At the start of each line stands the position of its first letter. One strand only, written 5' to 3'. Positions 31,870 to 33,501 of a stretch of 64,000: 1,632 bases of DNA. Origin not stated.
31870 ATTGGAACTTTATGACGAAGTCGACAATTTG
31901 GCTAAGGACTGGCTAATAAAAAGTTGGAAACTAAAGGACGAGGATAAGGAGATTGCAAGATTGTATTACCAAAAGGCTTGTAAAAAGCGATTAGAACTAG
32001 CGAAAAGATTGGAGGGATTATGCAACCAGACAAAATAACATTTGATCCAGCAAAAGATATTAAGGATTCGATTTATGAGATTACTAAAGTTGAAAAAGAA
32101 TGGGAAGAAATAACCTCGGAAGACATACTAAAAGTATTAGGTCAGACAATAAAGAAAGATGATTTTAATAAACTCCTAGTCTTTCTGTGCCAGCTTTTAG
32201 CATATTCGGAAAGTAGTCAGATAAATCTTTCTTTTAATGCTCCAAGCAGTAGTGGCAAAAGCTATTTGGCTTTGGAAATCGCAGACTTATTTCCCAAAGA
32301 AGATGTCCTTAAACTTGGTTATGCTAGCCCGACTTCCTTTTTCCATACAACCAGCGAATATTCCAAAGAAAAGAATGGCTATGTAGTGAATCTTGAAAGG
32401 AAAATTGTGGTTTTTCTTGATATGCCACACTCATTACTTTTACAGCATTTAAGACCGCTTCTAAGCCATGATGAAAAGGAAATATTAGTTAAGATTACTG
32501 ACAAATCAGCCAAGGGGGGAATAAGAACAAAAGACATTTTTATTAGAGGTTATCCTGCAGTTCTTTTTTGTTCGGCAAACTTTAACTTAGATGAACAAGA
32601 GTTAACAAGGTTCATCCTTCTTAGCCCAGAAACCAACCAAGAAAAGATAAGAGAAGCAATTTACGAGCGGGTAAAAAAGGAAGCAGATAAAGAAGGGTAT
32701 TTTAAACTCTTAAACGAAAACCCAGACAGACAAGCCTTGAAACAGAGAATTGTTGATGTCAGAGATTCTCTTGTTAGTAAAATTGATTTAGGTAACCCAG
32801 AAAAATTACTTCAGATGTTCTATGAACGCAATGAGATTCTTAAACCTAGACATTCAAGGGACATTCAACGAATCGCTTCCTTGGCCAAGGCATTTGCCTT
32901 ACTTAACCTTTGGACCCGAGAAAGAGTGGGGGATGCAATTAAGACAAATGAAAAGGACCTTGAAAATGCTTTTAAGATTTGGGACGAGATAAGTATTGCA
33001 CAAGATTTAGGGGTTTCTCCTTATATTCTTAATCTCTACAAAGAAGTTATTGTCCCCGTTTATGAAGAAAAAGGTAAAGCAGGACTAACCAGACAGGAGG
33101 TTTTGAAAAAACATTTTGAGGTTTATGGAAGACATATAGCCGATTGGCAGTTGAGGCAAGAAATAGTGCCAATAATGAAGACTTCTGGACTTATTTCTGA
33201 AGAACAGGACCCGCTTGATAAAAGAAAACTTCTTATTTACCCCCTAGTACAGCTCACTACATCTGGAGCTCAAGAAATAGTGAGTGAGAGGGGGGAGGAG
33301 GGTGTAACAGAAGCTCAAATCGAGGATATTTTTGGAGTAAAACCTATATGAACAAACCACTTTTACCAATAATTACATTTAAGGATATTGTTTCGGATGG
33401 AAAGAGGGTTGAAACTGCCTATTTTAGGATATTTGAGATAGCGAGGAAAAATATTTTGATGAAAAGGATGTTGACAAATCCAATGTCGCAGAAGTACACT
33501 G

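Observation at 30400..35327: Element maintenance module: wHTH protein, P-loop primase/helicase-like NTPase, unannotated Xis-like ORF, serine integrase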

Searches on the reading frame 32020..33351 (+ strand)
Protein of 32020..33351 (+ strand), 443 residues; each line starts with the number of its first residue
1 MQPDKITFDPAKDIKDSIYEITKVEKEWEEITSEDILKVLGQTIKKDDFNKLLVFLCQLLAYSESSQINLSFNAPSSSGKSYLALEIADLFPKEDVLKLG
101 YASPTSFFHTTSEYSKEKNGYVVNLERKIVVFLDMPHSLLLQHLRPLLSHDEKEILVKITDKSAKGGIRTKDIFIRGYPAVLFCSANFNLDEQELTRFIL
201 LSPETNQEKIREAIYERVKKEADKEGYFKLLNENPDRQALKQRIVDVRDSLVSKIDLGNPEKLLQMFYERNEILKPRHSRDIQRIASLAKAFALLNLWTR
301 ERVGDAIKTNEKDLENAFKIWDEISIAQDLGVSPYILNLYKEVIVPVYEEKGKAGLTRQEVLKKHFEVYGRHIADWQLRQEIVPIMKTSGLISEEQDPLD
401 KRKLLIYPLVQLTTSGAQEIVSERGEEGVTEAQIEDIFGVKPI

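Call 6: search_protein_families(library=pfam, proteins=[window:32020-33351:+], max_evalue=0.1)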
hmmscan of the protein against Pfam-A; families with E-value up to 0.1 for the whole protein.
window:32020-33351:+ (443 aa): 2 families
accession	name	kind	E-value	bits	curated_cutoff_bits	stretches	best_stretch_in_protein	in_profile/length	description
PF08767.17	CRM1_C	-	0.0088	15.7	23.2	0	33-90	216-277/323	CRM1 C terminal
PF20457.3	DUF6710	-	0.024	14.5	27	0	230-319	26-112/205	Family of unknown function (DUF6710)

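Call 7: search_protein_families(library=phrogs, proteins=[window:32020-33351:+], max_evalue=0.1)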
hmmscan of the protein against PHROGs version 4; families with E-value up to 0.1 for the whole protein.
window:32020-33351:+ (443 aa): 0 families

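Call 14: find_homologous_proteins(query=window:32020-33351:+, max_evalue=0.001)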
Query window:32020-33351:+ (443 aa): 1597 proteins with E <= 0.001 among 8000 candidates; the best 120 are listed.
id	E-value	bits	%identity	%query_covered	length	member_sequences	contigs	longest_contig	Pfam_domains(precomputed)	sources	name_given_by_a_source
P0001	6.8e-288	972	100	100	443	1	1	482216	PF27228.1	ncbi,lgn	-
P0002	2.1e-274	928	94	100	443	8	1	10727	PF27228.1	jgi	jgi:hypothetical protein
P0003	1.4e-267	905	91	100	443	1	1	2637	PF27228.1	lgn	-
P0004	1.4e-265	899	91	100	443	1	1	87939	PF27228.1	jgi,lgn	-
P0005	8.9e-265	896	92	98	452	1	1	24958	PF27228.1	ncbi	-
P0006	2.3e-264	895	90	100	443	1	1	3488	PF27228.1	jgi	-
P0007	4.8e-264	894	90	100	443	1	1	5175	PF27228.1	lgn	-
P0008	4.7e-262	887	90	99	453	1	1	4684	PF27228.1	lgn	-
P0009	2.8e-261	884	91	100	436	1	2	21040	PF27228.1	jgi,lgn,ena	jgi:hypothetical protein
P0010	4.2e-255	864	89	97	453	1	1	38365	PF27228.1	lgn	-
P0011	1.7e-235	800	83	97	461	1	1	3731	PF27228.1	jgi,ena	-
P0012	5.7e-212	722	76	95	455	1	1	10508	-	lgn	-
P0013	1.6e-199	681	76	88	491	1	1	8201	-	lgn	-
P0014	1.9e-196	671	72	92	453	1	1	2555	-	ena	-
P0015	2.9e-193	660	69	93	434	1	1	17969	PF27228.1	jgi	-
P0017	1.3e-176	606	69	88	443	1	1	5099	PF27228.1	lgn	-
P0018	1.3e-172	592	63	93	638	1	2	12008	-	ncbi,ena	-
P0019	3.8e-168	578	63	91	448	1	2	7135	PF27228.1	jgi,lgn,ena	-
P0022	3.3e-155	535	57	91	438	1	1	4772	PF27228.1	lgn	-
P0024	1.5e-154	533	55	94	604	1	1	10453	PF13155.13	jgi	jgi:5S rRNA maturation endonuclease (ribonuclease M5)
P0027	1.1e-153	530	58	91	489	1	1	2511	-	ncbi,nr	ncbi:MAG: hypothetical protein J7L39_01795 [Candidatus Aenigmarchaeota archaeon]|nr:hypothetical pro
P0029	1.4e-153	530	56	90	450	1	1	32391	PF27228.1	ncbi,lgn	-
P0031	3.2e-153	529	57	87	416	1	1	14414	PF27228.1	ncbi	-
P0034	1.2e-152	527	56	91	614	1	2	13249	PF27228.1,PF13155.13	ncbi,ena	-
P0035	2.1e-152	526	57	92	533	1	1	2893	PF27228.1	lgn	-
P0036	3.7e-152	525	54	95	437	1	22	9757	PF27228.1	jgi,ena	-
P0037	3.7e-152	525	54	95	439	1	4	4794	PF27228.1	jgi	-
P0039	4.3e-152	525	56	90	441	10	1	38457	PF27228.1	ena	-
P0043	1.2e-151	523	59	88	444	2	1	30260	PF27228.1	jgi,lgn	jgi:hypothetical protein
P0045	1.6e-151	523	58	88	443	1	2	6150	PF27228.1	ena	-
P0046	3.1e-151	522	58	88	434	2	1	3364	PF27228.1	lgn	-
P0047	4.9e-151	521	54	95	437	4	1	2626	PF27228.1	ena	-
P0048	5.7e-151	521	56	92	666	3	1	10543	PF13155.13,PF13662.13,PF13362.13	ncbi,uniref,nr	ncbi:hypothetical protein HKBW3S06_00508 [Candidatus Hakubella thermalkaliphila]|uniref:Toprim domai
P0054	1.5e-150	520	55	93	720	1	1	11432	PF13155.13,PF13662.13,PF01751.29,PF13362.13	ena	-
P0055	2.4e-150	519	55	90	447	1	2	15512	PF27228.1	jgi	jgi:hypothetical protein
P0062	6.0e-150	518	55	91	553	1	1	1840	PF27228.1,PF13155.13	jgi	jgi:hypothetical protein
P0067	1.2e-149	517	55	92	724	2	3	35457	PF27228.1,PF13155.13,PF13662.13,PF12965.14,PF01751.29,PF13362.13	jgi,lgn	jgi:hypothetical protein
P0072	3.3e-149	515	56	90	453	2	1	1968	PF27228.1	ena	-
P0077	6.9e-149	514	56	88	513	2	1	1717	PF27228.1,PF13155.13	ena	-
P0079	8.2e-149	514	55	92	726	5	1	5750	PF27228.1,PF13155.13,PF13662.13,PF01751.29,PF13362.13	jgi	-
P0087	1.7e-148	513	54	92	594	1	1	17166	PF27228.1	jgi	-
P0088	1.7e-148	513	52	99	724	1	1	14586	PF27228.1,PF13155.13,PF13662.13,PF01751.29,PF13362.13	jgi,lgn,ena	-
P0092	3.5e-148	512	54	92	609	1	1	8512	PF27228.1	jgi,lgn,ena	-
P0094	3.7e-148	512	56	90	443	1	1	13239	PF27228.1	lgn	-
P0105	7.3e-148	511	56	87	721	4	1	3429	PF27228.1,PF13155.13,PF13662.13,PF01751.29,PF13362.13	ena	-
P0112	1.1e-147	510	55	90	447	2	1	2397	PF27228.1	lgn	-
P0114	1.4e-147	510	55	94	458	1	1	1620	PF27228.1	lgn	-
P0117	1.5e-147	510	54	94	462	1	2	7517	-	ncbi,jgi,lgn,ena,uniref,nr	ncbi:hypothetical protein COX21_01670 [Candidatus Falkowbacteria bacterium CG23_combo_of_CG06-09_8_2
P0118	1.6e-147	510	55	88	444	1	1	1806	PF27228.1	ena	-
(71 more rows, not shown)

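Call 15: search_protein_families(library=ncbifam, proteins=[window:32020-33351:+], max_evalue=0.1)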
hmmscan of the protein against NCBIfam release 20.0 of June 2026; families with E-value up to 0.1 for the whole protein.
window:32020-33351:+ (443 aa): 0 families

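Call 16: search_protein_families(library=pfam, proteins=[P0048, P0067, P0054, P0018, P0024, P0027, P0117], max_evalue=0.01)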
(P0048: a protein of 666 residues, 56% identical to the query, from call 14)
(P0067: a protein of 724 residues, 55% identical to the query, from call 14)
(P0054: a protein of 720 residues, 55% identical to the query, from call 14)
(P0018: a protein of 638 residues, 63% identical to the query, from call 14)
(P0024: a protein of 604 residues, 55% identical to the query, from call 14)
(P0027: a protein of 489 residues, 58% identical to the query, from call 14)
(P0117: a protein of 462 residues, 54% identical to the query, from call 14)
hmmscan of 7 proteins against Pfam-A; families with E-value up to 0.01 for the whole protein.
P0048 (666 aa): 3 families
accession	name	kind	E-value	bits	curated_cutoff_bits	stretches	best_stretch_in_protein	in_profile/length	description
PF13155.12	Toprim_2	-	3.5e-15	56.6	22.1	1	128-207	2-88/88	Toprim-like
PF13662.12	Toprim_4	-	1.8e-06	28.5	25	1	127-195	4-82/85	Toprim domain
PF13362.12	Toprim_3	-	1.6e-05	25.7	27.2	1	127-211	3-93/95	Toprim domain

P0067 (724 aa): 5 families
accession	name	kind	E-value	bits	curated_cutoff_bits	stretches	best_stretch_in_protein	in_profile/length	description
PF13155.12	Toprim_2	-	4.6e-13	49.8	22.1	1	189-274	2-84/88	Toprim-like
PF13662.12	Toprim_4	-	2.8e-09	37.5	25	1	187-262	3-84/85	Toprim domain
PF01751.28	Toprim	-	1e-08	35.7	23.1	1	187-261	2-93/96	Toprim domain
PF12965.13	DUF3854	-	1.6e-07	31.7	23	1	177-272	2-119/130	Domain of unknown function (DUF3854)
PF13362.12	Toprim_3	-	3e-06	28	27.2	1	187-279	2-90/95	Toprim domain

P0054 (720 aa): 5 families
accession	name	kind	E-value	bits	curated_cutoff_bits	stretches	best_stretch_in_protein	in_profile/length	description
PF13155.12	Toprim_2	-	3.5e-13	50.2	22.1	1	194-282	1-87/88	Toprim-like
PF13662.12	Toprim_4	-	1.7e-08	35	25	1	192-267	2-84/85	Toprim domain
PF13362.12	Toprim_3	-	3.1e-07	31.2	27.2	1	193-284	2-90/95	Toprim domain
PF01751.28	Toprim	-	5.8e-06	26.8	23.1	1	192-261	1-88/96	Toprim domain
PF12965.13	DUF3854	-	0.0034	17.7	23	0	191-278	11-120/130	Domain of unknown function (DUF3854)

P0018 (638 aa): 2 families
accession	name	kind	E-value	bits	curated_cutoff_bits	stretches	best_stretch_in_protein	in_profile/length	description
PF13155.12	Toprim_2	-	0.00017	22.3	22.1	1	84-159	7-87/88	Toprim-like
PF01751.28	Toprim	-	0.0026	18.3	23.1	0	77-139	2-78/96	Toprim domain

P0024 (604 aa): 3 families
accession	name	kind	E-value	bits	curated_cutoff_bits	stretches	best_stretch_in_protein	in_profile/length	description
PF13155.12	Toprim_2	-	2.9e-06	28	22.1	1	76-153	8-84/88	Toprim-like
PF13362.12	Toprim_3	-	0.002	19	27.2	1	103-161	36-93/95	Toprim domain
PF01751.28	Toprim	-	0.005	17.4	23.1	0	68-134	2-86/96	Toprim domain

P0027 (489 aa): 2 families
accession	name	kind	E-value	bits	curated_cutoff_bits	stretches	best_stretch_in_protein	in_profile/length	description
PF24445.1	DUF7564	-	0.0018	19.1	32.2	1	432-477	7-51/76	Family of unknown function (DUF7564)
PF09699.15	Paired_CXXCH_1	-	0.0048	17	20.6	0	428-459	4-39/41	Doubled CXXCH motif (Paired_CXXCH_1)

P0117 (462 aa): 0 families

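Call 19: search_solved_structures(query=A1, max_evalue=1)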
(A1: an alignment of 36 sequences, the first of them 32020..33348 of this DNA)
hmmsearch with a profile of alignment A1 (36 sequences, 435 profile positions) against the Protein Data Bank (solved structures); distinct sequences matched with E-value up to 1: 7.
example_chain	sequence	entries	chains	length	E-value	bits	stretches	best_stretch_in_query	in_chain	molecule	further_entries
3bdd_A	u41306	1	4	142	0.023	16.3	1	337-425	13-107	Regulatory protein MarR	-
6yk8_A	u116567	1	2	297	0.056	15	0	331-387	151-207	Uncharacterized protein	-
7bu0_A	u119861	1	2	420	0.12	14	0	331-387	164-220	Uncharacterized protein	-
8xt8_A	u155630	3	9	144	0.23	13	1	370-410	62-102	MarR family transcriptional regulator | MarR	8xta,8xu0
3bja_A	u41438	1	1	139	0.29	12.7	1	383-425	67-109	Transcriptional regulator, MarR family, putative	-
28nt_o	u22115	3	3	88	0.63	11.6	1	232-292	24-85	Small ribosomal subunit protein uS15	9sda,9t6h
9t0z_R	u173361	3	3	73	0.73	11.4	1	242-294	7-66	Small ribosomal subunit protein bS18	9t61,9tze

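Call 20: find_encoding_contigs(protein=P0001, flank=10000, max_places=4)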
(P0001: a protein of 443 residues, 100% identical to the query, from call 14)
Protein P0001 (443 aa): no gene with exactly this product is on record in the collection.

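Call 21: find_encoding_contigs(protein=P0004, flank=10000, max_places=4)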
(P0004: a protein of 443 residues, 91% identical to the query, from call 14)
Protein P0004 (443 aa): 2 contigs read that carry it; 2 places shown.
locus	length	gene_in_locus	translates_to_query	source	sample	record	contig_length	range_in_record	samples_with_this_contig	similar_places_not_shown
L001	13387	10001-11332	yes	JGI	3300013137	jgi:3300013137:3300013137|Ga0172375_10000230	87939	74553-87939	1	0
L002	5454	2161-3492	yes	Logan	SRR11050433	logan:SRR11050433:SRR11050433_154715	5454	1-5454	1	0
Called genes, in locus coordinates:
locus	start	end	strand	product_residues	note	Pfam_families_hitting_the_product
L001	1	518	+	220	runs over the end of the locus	-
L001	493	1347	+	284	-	-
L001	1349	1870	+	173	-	-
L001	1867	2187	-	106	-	-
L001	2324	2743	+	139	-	PF00583:Acetyltransf_1, PF13673:Acetyltransf_10, PF13508:Acetyltransf_7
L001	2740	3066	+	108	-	-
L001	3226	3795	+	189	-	-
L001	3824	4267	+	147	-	-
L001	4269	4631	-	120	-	-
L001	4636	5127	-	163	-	-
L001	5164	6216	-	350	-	-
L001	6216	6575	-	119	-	-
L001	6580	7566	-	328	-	PF05656:DUF805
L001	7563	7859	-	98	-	PF20619:DUF6804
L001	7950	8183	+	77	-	-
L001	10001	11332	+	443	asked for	PF27228:MTBMA_p00010_2nd (weak)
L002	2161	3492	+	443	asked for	PF27228:MTBMA_p00010_2nd (weak)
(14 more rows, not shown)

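Call 24: search_dna_similar(query=window:32020-33348:+, collection=plasmids, mode=protein, max_rows=25)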
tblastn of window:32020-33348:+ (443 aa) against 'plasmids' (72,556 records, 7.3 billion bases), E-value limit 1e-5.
No match.

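Call 25: search_dna_similar(query=window:32020-33348:+, collection=phages, mode=protein, max_rows=25, max_evalue=0.001)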
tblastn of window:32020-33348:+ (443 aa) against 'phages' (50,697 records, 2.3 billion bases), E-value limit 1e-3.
No match.

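Call 26: predict_structure(alignment_id=A1)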
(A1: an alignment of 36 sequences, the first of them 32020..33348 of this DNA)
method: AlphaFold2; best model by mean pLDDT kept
length: 443 residues; sequences in the alignment: 36
mean_pLDDT: 78.6   pTM: 0.78
mean pLDDT of the five models: 78.6, 77.9, 76.1, 74.5, 73.8
residues with pLDDT >= 90: 145; 70-90: 205; 50-70: 36; < 50: 57
segments of 3 or more residues with pLDDT < 50: 1-10, 15-24, 413-443
pLDDT, mean of each block of 10 residues (from residue 1): 39 46 62 92 82 93 84 59 87 89 75 85 89 81 78 80 58 84 70 72 74 83 90 92 92 88 94 86 93 93 89 94 87 86 92 90 89 87 90 90 87 37 30 35 31
secondary structure, 60 per line:
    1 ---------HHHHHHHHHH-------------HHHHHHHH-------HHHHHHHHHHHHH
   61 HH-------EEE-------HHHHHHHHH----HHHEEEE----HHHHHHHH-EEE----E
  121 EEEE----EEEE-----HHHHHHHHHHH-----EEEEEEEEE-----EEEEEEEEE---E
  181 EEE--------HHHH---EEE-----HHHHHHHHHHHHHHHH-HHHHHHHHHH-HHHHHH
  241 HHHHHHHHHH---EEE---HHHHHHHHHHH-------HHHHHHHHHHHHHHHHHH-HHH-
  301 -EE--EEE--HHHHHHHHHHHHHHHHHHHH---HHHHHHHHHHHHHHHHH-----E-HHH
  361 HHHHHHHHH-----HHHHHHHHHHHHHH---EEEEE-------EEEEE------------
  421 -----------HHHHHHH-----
elements in order: H10-19 H33-40 H48-62 E70-72 H80-88 E96-99 H104-111 E113-115 E120-124 E129-132 H138-148 E154-162 E168-176 E180-183 H192-195 E199-201 H207-222 H224-233 H235-250 E254-256 H260-270 H278-295 E306-308 H311-330 H334-350 H358-369 H375-388 E392-396 E404-408 H432-438

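Call 33: find_related_loci(query=A1, collection=genome_contigs, flank=10000)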
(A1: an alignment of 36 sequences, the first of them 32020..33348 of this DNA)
Query A1 (443 aa) in genome_contigs; peptide patterns used: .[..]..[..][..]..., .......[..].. (x = any residue, [..] = any of these).
229 stretches matched a pattern; 212 encode a relative of the query (tblastn E <= 1e-3); the best 80 are kept; 80 distinct loci.
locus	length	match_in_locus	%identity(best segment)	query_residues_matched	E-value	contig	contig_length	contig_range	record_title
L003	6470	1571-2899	95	1-443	0e+0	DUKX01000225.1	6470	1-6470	MAG TPA_asm: Methanofastidiosum sp. isolate UBA9950 contig_38582, whole genome shotgun sequence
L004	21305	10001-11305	92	9-443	0e+0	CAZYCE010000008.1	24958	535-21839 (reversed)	MAG TPA_asm: uncultured Gammaproteobacteria bacterium isolate binchicken_co220_61 genome assembly, contig: NODE_1178_len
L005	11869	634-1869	56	15-415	4e-161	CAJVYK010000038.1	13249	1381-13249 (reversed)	TPA_asm: uncultured bacterium isolate DRR093005_bin.34_MetaBAT_v2.12.1_MAG genome assembly, contig: NODE_1982_length_132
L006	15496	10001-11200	57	31-418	2e-159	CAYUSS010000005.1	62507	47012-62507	MAG TPA_asm: uncultured Candidatus Saccharibacteria bacterium isolate binchicken_co34_299 genome assembly, contig: NODE_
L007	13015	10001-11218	56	27-418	9e-157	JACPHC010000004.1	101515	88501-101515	MAG: Parcubacteria group bacterium isolate NC_groundwater_404_Ag_B-0.1um_40_17 GD18-4_B1_scaffold_433703, whole genome s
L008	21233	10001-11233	55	27-425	1e-155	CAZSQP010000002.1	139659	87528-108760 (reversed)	MAG TPA_asm: uncultured Candidatus Saccharibacteria bacterium isolate SRP332253_co2_159 genome assembly, contig: NODE_65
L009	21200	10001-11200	57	28-418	2e-155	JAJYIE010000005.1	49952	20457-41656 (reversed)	MAG: bacterium isolate DBS2-1.bin109 NODE_1117_length_49952_cov_1.616939, whole genome shotgun sequence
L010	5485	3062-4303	54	27-430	8e-157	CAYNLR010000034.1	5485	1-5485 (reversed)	MAG TPA_asm: Candidatus Woesearchaeota archaeon isolate binchicken_co256_176 genome assembly, contig: NODE_46785_length_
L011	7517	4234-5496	54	27-443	3e-155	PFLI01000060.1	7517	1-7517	MAG: Candidatus Roizmanbacteria bacterium CG_4_10_14_0_8_um_filter_33_9 CG_4_10_14_0.8_um_filter_scaffold_6881_c, whole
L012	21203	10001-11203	55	27-415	4e-155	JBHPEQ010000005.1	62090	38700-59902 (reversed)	Planctomycetota bacterium isolate SAG AM-311-F19 NODE_5_length_62090_cov_29.448344, whole genome shotgun sequence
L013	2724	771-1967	55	27-413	6e-164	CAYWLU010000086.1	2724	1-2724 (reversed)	MAG TPA_asm: uncultured Candidatus Peribacteria bacterium isolate SRP191223_co1_4 genome assembly, contig: NODE_64011_le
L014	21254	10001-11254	54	27-443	2e-154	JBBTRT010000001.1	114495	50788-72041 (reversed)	MAG: Patescibacteria group bacterium isolate H52-bin002_1 H52_bin002_1_000000000001, whole genome shotgun sequence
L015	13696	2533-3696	58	31-418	8e-151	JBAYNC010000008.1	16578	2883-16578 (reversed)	MAG: Patescibacteria group bacterium isolate SO_2016_LW1_55 scaffold03506_LW64-88_2016, whole genome shotgun sequence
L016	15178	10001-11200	56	27-415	5e-150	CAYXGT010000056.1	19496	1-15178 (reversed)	MAG TPA_asm: uncultured Pirellulales bacterium isolate binchicken_co262_293 genome assembly, contig: NODE_2935_length_19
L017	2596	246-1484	53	27-430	4e-159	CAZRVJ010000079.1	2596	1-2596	MAG TPA_asm: uncultured Candidatus Saccharibacteria bacterium isolate SRP170004_co1_406 genome assembly, contig: NODE_70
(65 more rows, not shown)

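Call 73: find_encoding_contigs(protein=P0002, flank=10000, max_places=3)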
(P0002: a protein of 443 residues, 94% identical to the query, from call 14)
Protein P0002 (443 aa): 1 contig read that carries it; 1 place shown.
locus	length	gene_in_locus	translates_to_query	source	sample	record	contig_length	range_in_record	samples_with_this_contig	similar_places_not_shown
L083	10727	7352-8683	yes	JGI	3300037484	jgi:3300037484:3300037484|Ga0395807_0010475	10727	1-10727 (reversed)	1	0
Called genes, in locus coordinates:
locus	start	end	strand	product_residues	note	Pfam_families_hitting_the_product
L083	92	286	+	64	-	-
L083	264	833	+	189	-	-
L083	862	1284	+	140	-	-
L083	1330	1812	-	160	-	PF13240:Zn_Ribbon_1 (weak), PF05656:DUF805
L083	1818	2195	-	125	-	PF13240:Zn_Ribbon_1 (weak)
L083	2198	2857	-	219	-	-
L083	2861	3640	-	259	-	-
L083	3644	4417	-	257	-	PF05569:Peptidase_M56 (weak), PF01435:Peptidase_M48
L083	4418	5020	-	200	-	-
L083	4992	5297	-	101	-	PF20619:DUF6804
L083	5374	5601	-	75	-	-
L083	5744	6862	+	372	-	-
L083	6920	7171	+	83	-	PF18903:DUF5659 (weak)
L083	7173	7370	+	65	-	-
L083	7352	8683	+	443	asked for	PF27228:MTBMA_p00010_2nd (weak)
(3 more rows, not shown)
